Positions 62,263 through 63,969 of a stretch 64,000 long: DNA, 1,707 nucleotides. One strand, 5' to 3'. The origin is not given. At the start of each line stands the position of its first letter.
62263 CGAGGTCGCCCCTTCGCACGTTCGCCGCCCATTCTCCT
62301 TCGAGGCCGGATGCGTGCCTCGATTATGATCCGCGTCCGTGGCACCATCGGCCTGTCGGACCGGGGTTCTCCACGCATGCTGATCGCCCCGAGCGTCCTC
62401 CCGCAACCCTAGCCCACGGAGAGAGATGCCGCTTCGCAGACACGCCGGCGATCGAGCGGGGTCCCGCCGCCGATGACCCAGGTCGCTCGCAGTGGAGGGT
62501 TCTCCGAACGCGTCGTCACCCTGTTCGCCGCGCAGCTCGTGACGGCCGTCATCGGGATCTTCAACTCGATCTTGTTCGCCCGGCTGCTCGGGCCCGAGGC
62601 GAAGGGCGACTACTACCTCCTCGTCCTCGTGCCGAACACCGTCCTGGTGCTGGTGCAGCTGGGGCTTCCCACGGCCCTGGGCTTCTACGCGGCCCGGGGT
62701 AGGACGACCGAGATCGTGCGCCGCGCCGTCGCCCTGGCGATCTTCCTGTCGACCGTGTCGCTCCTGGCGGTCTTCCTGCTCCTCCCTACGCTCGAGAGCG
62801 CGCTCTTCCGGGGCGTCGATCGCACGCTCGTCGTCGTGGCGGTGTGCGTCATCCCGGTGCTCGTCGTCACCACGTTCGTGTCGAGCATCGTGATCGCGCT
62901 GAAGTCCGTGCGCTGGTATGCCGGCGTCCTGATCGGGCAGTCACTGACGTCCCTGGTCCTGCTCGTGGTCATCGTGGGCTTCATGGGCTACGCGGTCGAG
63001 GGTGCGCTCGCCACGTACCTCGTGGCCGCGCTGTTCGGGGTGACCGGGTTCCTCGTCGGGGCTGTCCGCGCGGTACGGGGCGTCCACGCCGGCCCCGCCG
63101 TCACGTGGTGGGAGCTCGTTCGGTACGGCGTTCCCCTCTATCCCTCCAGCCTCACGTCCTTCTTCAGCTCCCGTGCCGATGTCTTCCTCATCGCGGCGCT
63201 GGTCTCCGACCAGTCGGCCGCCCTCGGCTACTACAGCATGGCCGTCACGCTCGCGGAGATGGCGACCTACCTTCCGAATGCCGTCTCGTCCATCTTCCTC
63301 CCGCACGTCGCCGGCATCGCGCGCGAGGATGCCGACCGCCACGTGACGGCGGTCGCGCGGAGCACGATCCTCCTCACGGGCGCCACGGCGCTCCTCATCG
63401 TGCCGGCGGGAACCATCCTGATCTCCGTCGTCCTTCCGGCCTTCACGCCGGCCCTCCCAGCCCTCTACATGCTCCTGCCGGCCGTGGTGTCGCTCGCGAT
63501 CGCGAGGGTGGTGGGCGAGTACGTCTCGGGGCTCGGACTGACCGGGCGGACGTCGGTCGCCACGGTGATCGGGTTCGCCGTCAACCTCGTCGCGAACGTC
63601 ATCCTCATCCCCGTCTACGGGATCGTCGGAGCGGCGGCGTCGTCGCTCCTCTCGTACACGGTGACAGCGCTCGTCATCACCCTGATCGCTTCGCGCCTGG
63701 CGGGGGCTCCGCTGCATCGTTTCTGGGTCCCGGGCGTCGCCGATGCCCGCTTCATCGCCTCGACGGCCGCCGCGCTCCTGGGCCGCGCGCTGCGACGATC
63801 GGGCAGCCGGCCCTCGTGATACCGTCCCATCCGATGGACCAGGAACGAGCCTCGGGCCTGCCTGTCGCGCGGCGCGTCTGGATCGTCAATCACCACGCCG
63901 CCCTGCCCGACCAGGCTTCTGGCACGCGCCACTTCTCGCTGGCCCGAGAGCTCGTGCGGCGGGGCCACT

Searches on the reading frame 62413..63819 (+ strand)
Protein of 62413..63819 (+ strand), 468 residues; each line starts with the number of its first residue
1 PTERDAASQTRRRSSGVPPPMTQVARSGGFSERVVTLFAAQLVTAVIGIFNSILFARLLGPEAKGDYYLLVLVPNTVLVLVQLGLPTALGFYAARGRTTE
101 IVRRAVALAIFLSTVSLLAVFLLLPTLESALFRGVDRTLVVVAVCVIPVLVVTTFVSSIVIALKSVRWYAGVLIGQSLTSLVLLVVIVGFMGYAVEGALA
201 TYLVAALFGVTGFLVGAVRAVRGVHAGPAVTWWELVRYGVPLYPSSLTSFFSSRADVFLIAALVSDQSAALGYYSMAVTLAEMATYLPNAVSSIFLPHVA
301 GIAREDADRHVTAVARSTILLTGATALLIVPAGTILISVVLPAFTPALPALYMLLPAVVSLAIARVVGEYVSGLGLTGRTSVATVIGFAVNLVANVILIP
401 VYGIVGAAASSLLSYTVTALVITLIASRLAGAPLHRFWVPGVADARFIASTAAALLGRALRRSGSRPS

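Call 9: search_protein_families(library=pfam, proteins=[window:62413-63819:+], max_evalue=0.001)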
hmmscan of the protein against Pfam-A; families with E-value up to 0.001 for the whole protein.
window:62413-63819:+ (468 aa): 1 family
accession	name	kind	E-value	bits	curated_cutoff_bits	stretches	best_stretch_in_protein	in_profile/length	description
PF01943.22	Polysacc_synt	-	2e-16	60.7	28.2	1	35-290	6-260/274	Polysaccharide biosynthesis protein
